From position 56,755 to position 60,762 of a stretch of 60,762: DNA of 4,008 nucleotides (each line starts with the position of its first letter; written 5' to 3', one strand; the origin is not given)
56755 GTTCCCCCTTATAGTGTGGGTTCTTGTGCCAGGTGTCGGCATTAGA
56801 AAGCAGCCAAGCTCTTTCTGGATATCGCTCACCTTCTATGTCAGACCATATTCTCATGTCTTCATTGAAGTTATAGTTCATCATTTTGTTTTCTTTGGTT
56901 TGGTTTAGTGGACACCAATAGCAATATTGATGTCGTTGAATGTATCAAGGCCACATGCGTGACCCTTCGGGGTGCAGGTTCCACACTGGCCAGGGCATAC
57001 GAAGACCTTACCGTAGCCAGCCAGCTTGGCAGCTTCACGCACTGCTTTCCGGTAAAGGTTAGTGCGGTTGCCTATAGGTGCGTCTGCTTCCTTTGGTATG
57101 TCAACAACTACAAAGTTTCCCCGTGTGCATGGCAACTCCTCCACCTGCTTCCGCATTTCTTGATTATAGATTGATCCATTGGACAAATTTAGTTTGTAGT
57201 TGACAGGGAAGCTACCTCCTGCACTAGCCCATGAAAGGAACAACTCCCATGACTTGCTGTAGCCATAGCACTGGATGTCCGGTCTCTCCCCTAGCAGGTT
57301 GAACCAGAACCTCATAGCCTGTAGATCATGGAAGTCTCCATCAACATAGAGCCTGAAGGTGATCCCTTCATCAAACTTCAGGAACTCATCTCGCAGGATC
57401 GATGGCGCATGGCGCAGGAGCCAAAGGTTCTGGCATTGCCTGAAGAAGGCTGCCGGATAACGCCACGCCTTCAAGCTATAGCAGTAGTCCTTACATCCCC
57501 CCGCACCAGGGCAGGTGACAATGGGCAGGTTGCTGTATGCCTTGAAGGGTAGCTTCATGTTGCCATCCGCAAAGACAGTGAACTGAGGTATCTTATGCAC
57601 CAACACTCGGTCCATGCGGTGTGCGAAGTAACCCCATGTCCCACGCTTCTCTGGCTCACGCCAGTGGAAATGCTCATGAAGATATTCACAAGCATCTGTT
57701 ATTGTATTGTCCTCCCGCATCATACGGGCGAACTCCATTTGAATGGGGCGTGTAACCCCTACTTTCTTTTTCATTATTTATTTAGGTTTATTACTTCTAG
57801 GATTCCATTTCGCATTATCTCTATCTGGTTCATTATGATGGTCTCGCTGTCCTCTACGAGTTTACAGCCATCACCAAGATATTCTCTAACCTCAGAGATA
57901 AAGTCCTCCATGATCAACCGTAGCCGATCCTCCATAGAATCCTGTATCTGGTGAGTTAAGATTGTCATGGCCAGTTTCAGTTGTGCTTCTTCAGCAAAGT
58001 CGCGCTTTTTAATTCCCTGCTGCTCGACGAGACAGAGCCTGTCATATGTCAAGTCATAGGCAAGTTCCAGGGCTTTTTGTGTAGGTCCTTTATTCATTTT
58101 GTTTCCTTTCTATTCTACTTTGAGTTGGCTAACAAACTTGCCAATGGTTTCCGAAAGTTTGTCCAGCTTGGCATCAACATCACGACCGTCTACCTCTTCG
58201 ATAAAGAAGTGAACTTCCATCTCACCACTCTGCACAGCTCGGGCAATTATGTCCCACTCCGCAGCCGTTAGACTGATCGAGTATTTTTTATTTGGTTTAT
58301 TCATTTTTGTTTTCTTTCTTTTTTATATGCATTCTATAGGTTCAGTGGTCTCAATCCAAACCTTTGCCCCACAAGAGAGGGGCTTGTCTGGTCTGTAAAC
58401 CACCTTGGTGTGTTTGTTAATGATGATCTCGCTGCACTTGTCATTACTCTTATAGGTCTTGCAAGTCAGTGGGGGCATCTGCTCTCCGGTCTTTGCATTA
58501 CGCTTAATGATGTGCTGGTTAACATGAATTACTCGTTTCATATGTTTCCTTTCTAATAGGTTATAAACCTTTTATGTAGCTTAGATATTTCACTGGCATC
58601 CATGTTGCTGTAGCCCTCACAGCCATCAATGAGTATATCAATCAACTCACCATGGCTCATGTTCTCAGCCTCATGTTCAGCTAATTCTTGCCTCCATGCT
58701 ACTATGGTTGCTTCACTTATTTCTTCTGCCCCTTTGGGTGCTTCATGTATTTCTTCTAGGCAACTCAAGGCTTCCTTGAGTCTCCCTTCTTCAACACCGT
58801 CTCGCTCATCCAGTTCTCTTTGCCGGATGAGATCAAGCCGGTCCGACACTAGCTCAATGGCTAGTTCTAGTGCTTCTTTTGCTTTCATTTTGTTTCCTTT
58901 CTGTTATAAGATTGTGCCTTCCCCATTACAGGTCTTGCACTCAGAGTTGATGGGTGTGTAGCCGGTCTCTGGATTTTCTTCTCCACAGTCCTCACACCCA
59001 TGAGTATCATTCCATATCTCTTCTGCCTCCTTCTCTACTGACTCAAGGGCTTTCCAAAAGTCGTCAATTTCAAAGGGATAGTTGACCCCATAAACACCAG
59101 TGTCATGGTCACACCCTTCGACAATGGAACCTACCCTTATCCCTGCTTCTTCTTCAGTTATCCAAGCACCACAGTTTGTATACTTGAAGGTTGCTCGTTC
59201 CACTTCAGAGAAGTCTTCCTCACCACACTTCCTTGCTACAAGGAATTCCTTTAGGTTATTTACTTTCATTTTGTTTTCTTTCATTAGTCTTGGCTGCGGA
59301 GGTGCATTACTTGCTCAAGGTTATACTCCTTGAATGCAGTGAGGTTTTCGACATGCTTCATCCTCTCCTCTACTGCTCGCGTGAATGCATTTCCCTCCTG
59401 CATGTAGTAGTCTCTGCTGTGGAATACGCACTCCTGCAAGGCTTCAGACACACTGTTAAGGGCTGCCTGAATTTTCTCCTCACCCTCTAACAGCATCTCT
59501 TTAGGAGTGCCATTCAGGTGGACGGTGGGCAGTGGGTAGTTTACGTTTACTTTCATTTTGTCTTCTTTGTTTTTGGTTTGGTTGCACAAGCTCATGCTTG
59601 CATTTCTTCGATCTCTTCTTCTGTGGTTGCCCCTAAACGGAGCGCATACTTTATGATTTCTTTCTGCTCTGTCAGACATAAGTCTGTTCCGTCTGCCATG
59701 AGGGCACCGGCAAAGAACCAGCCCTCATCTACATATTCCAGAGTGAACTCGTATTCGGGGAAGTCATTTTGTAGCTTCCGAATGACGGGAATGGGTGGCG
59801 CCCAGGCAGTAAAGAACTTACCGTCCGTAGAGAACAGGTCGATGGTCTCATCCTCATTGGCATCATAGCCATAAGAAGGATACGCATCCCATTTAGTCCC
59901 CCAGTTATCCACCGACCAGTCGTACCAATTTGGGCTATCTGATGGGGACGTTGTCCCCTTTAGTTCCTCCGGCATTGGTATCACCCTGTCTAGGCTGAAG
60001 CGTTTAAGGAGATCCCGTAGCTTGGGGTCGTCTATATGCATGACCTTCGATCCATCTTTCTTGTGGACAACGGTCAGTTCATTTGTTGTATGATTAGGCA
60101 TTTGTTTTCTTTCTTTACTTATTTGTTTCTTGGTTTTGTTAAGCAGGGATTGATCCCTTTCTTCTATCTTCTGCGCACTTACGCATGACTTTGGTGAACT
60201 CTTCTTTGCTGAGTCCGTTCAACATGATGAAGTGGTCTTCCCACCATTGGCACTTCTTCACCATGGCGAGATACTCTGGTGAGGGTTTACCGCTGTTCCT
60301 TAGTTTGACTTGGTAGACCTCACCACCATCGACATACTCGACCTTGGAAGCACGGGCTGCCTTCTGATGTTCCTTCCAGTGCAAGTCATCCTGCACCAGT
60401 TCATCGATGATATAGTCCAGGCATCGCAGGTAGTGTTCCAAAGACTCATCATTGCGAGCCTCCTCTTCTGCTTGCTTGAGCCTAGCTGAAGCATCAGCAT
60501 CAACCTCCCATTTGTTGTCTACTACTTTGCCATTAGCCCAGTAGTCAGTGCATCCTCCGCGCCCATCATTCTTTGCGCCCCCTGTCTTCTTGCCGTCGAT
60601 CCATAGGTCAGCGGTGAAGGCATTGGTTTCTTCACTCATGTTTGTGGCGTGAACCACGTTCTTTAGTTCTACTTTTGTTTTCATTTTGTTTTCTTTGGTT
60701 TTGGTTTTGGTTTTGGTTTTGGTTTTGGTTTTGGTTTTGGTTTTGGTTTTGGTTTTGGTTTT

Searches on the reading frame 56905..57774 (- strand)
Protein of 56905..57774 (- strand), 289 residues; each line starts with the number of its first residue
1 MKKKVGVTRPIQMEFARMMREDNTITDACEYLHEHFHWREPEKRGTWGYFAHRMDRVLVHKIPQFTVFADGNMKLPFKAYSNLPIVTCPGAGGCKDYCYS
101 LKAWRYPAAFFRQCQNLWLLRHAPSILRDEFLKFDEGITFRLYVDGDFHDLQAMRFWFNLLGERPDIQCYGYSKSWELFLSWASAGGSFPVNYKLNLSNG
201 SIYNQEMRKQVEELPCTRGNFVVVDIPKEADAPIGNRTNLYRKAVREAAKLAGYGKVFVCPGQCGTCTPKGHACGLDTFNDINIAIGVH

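Call 13: search_protein_families(library=phrogs, proteins=[window:56905-57774:-], max_evalue=0.001)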
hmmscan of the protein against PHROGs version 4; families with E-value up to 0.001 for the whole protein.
window:56905-57774:- (289 aa): 1 family
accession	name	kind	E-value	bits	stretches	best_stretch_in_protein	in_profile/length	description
phrog_1392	-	unknown function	0.0002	21.8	1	87-181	81-189/296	-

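Call 14: search_protein_families(library=pfam, proteins=[window:56905-57774:-], max_evalue=0.01)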
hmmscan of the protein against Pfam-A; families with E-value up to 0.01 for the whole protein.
window:56905-57774:- (289 aa): 1 family
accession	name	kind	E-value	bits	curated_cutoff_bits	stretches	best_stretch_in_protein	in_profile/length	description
PF17338.8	GP88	-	2.1e-14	54.3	24.4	1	77-235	28-193/230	Gene product 88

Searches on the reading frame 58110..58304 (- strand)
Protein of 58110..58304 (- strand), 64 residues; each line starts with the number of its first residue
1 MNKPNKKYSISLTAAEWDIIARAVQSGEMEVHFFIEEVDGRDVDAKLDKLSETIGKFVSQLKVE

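Call 72: search_protein_families(library=pfam, proteins=[window:58110-58304:-], max_evalue=0.05)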
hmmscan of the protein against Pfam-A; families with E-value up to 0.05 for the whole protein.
window:58110-58304:- (64 aa): 1 family
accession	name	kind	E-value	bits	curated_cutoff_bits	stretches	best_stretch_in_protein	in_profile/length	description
PF13467.12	RHH_4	-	0.0069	16.8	25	1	9-43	14-48/67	Ribbon-helix-helix domain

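Call 84: search_protein_families(library=ncbifam, proteins=[window:58110-58304:-], max_evalue=0.01)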
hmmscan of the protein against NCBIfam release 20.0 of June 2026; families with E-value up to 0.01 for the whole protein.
window:58110-58304:- (64 aa): 0 families

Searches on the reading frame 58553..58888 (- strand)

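Call 72: search_protein_families(library=pfam, proteins=[window:58553-58888:-], max_evalue=0.05)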
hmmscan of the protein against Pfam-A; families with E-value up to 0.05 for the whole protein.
window:58553-58888:- (111 aa): 2 families
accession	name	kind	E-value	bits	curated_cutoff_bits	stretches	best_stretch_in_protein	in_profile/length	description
PF06819.16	Arc_PepC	-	0.041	14.5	23.4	1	10-106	8-100/110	Archaeal Peptidase A24 C-terminal Domain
PF20582.4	UPF0758_N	-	0.041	14.4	27.1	0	66-102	11-45/77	UPF0758 N-terminal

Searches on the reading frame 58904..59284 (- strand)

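Call 72: search_protein_families(library=pfam, proteins=[window:58904-59284:-], max_evalue=0.05)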
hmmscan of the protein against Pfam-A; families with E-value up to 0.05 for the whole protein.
window:58904-59284:- (126 aa): 1 family
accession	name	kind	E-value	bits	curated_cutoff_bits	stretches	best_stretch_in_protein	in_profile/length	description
PF19108.5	DUF5795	-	0.00074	20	27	0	86-117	28-59/74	Family of unknown function (DUF5795)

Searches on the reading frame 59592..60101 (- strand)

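Call 37: search_protein_families(library=pfam, proteins=[window:59592-60101:-], max_evalue=0.01)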
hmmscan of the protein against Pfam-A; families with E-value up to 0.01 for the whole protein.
window:59592-60101:- (169 aa): 1 family
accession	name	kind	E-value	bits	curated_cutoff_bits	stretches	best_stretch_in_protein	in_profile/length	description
PF18406.6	DUF1281_C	-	2.1e-07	31.2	22.8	1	90-139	12-61/88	Ferredoxin-like domain in Api92-like protein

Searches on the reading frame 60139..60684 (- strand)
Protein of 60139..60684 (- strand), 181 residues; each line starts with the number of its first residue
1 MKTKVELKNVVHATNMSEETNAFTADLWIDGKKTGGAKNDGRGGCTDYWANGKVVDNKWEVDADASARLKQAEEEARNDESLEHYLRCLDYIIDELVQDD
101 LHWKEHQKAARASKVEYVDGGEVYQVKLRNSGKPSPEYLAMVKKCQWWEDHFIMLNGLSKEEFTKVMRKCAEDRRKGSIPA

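Call 37: search_protein_families(library=pfam, proteins=[window:60139-60684:-], max_evalue=0.01)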
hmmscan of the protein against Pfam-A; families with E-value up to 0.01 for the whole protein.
window:60139-60684:- (181 aa): 1 family
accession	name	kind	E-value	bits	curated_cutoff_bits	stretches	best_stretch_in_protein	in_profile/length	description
PF24201.1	DUF7426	-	0.0092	16.7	27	0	63-132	41-111/137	Domain of unknown function (DUF7426)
